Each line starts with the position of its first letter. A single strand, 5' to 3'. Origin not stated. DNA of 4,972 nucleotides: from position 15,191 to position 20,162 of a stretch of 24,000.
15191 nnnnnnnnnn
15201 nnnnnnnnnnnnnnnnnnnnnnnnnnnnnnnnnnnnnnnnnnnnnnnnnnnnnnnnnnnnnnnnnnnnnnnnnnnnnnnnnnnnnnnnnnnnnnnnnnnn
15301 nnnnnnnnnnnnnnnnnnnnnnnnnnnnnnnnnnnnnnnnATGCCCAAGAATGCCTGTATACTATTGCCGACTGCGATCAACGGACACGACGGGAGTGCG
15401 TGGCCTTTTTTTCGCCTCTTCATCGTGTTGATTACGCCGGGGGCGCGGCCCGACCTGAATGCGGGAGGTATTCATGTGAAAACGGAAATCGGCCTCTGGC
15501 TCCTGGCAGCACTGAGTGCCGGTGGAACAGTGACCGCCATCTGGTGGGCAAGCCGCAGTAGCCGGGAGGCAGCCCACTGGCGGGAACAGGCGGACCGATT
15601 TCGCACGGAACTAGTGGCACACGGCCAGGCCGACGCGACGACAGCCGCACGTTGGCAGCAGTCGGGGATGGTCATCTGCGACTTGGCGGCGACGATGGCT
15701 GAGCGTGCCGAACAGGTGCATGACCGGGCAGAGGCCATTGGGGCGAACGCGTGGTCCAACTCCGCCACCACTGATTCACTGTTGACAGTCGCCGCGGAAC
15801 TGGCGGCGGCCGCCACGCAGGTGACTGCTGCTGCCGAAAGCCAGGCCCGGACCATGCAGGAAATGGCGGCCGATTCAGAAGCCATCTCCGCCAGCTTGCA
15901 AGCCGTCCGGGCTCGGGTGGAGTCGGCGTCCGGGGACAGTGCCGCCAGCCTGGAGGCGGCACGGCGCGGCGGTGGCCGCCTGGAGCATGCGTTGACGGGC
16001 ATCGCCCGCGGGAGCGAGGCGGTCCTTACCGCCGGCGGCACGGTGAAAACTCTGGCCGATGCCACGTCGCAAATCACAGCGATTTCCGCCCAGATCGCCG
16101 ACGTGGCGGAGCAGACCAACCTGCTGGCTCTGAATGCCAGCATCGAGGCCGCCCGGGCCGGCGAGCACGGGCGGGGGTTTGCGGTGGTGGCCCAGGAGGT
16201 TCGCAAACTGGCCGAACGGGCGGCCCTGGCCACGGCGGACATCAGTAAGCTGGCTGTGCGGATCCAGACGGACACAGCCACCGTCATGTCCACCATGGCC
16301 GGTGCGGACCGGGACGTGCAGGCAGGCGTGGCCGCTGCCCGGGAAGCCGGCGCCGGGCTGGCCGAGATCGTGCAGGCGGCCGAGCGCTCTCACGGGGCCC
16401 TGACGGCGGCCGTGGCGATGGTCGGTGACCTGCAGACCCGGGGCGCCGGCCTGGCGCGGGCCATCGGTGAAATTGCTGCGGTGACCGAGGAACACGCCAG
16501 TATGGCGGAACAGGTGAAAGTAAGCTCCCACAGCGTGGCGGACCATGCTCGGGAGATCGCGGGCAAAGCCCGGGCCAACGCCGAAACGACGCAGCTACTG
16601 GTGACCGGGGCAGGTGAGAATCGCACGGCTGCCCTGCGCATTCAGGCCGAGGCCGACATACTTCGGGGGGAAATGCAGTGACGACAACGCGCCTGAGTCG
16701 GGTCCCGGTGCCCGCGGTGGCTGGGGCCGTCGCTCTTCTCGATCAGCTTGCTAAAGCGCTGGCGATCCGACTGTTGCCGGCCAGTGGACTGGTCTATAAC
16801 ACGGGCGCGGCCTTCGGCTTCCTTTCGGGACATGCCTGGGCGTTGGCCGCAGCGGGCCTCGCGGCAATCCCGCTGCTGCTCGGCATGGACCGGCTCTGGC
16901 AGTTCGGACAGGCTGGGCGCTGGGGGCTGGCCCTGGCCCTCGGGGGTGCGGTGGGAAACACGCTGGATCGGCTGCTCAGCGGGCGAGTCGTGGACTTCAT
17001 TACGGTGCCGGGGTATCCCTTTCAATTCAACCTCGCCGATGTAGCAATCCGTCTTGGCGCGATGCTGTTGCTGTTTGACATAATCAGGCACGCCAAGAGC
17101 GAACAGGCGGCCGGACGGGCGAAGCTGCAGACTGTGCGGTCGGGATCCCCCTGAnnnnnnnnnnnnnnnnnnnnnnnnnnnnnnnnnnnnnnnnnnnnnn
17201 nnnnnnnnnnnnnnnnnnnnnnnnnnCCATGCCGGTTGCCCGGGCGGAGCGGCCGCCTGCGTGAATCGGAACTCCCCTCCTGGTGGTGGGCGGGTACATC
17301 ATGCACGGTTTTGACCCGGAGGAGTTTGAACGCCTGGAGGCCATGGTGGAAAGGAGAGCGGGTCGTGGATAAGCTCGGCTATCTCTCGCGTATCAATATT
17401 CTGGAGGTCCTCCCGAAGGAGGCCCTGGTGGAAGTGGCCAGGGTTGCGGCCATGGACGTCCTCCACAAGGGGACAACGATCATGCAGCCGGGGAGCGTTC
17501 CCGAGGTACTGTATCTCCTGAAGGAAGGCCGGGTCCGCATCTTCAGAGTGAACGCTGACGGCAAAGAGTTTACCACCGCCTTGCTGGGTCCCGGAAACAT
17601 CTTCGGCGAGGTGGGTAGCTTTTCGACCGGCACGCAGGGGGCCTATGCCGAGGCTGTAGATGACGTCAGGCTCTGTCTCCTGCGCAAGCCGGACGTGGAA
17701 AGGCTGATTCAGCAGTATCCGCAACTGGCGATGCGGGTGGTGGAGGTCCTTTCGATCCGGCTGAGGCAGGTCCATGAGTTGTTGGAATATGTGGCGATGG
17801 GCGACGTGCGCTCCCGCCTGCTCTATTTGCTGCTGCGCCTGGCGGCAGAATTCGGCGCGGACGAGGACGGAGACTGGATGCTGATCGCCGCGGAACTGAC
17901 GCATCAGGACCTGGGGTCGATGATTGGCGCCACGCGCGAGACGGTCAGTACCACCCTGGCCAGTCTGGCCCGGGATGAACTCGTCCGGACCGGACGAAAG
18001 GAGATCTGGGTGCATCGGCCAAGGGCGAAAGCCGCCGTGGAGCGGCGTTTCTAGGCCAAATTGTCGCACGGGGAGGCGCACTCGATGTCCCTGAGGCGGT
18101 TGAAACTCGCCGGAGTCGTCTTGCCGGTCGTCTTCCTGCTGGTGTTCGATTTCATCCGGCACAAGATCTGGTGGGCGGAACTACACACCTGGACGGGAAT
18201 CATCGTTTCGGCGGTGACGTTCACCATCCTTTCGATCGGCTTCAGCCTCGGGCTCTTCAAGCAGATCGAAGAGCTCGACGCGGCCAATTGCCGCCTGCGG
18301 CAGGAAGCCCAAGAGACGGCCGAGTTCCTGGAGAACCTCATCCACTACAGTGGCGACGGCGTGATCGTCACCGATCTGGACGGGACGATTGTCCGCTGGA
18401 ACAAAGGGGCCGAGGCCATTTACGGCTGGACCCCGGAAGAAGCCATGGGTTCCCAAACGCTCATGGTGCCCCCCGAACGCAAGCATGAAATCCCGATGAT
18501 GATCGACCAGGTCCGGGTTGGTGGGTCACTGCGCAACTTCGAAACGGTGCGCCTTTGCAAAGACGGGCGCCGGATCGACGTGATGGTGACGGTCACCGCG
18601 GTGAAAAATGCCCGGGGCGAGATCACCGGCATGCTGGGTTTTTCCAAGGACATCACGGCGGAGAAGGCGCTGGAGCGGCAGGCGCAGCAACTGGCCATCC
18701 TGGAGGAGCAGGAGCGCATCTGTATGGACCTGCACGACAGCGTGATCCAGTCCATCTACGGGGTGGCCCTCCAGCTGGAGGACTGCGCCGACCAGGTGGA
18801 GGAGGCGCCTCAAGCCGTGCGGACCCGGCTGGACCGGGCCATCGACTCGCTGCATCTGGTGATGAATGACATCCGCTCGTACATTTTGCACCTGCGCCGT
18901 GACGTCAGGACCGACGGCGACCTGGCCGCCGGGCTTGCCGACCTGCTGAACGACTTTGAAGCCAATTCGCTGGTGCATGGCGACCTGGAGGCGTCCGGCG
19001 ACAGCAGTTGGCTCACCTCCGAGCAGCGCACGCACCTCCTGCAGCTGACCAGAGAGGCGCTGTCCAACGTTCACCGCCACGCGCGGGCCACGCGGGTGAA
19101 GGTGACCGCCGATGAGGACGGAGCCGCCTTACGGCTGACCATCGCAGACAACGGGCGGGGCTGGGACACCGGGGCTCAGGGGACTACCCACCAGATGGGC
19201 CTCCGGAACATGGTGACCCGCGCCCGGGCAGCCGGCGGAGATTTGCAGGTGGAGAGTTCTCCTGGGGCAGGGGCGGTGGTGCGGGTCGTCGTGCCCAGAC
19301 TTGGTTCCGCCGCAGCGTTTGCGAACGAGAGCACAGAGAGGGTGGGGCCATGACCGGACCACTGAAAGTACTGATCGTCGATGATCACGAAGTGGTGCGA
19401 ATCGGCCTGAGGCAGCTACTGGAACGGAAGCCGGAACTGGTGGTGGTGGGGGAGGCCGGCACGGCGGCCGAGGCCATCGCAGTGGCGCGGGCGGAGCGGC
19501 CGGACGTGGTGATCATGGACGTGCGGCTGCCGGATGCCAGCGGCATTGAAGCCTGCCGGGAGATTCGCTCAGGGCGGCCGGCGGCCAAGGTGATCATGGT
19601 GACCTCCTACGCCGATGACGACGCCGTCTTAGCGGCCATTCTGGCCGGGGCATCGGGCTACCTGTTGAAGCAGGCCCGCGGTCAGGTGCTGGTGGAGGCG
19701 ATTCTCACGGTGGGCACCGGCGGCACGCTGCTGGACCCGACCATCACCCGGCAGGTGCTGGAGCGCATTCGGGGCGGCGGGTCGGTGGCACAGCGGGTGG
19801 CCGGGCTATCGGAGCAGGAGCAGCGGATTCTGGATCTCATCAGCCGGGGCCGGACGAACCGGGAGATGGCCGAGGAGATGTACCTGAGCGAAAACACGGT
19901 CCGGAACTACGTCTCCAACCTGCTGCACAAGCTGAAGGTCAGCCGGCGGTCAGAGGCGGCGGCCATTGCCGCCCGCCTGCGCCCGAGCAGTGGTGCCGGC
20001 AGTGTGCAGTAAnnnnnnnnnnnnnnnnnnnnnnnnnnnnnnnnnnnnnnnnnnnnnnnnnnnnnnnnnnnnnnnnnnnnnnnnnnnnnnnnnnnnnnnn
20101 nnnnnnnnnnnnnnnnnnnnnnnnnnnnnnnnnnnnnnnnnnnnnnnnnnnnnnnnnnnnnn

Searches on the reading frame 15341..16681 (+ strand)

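Call 11: search_protein_families(library=pfam, proteins=[window:15341-16681:+], max_evalue=0.001)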
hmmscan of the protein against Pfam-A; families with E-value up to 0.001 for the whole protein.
window:15341-16681:+ (446 aa): 1 family
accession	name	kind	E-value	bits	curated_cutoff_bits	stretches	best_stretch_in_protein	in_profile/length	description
PF00015.26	MCPsignal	-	1.8e-32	113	34.6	1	223-382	13-165/172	Methyl-accepting chemotaxis protein (MCP) signalling domain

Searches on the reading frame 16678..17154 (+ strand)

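Call 11: search_protein_families(library=pfam, proteins=[window:16678-17154:+], max_evalue=0.001)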
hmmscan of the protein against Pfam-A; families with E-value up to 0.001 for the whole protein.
window:16678-17154:+ (158 aa): 1 family
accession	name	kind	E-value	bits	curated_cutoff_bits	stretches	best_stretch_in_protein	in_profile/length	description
PF01252.23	Peptidase_A8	-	1.2e-22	81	25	1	15-136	2-141/142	Signal peptidase (SPase) II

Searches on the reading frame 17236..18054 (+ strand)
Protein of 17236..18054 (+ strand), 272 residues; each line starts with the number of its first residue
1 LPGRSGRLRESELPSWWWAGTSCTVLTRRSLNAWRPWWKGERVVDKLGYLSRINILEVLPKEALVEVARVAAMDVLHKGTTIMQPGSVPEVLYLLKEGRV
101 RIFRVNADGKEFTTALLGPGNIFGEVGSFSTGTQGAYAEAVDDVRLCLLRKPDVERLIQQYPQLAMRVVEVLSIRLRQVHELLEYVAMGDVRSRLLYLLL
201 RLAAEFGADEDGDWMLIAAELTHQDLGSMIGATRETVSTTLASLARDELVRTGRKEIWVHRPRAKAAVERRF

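Call 11: search_protein_families(library=pfam, proteins=[window:17236-18054:+], max_evalue=0.001)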
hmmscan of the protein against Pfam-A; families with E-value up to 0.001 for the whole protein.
window:17236-18054:+ (272 aa): 3 families
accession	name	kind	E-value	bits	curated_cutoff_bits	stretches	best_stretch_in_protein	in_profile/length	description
PF00027.35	cNMP_binding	-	6.9e-20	71.3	27.5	1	76-161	4-89/89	Cyclic nucleotide-binding domain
PF13545.12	HTH_Crp_2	-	1.9e-14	53.8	27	1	194-263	2-65/70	Crp-like helix-turn-helix domain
PF00325.26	Crp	-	5e-06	26.6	21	1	221-247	3-29/32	Bacterial regulatory proteins, crp family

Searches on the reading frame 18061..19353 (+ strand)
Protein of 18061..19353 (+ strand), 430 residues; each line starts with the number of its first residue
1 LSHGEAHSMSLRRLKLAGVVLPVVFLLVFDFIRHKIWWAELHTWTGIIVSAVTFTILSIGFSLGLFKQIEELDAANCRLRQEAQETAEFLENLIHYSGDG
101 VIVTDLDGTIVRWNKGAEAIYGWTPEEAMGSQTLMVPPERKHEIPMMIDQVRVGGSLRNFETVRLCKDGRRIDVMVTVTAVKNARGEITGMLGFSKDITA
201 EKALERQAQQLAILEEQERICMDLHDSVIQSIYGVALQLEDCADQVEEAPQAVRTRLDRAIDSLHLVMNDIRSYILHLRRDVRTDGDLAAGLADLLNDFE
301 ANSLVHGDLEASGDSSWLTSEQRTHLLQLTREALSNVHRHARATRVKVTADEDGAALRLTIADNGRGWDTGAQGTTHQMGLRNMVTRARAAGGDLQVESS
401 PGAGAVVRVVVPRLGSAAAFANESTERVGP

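Call 11: search_protein_families(library=pfam, proteins=[window:18061-19353:+], max_evalue=0.001)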
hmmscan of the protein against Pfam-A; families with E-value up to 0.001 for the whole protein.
window:18061-19353:+ (430 aa): 8 families
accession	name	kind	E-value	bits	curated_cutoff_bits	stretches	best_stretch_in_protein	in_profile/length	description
PF00989.32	PAS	-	2.5e-17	63.4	22.6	1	88-198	1-113/113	PAS fold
PF13426.13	PAS_9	-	4.7e-14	53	27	1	99-200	2-103/103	PAS domain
PF08448.16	PAS_4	-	7.5e-14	52.3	23.1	1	97-202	4-109/110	PAS fold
PF02518.31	HATPase_c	-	1.8e-11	44.9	26.4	1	323-413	3-109/111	Histidine kinase-, DNA gyrase B-, and HSP90-like ATPase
PF07730.19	HisKA_3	-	5e-10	40.2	24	1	216-281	1-66/68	Histidine kinase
PF13188.13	PAS_8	-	1e-05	25.6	21.8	1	88-130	1-44/65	PAS domain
PF13581.12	HATPase_c_2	-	2.6e-05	24.7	27.4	1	318-373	24-84/127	Histidine kinase-like ATPase domain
PF08447.18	PAS_3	-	0.00028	21.6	25.6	1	111-194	2-88/89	PAS fold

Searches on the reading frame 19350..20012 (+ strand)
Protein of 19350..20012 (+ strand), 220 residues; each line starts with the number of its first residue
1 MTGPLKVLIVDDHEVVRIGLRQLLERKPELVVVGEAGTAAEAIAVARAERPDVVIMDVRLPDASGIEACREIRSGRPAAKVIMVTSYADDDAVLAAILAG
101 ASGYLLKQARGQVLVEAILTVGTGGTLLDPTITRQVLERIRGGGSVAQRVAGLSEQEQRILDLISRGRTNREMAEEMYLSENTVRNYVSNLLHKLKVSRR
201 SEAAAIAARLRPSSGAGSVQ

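Call 11: search_protein_families(library=pfam, proteins=[window:19350-20012:+], max_evalue=0.001)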
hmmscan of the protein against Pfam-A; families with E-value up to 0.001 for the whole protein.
window:19350-20012:+ (220 aa): 3 families
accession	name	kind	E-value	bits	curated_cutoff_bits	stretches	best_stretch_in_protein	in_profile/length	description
PF00072.30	Response_reg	-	2.4e-29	102.2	30.2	1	7-118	1-110/111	Response regulator receiver domain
PF00196.25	GerE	-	4.7e-15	55.4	23.5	1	153-207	3-57/57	Bacterial regulatory proteins, luxR family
PF08281.18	Sigma70_r4_2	-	0.00032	20.7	25.7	1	147-190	5-49/54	Sigma-70, region 4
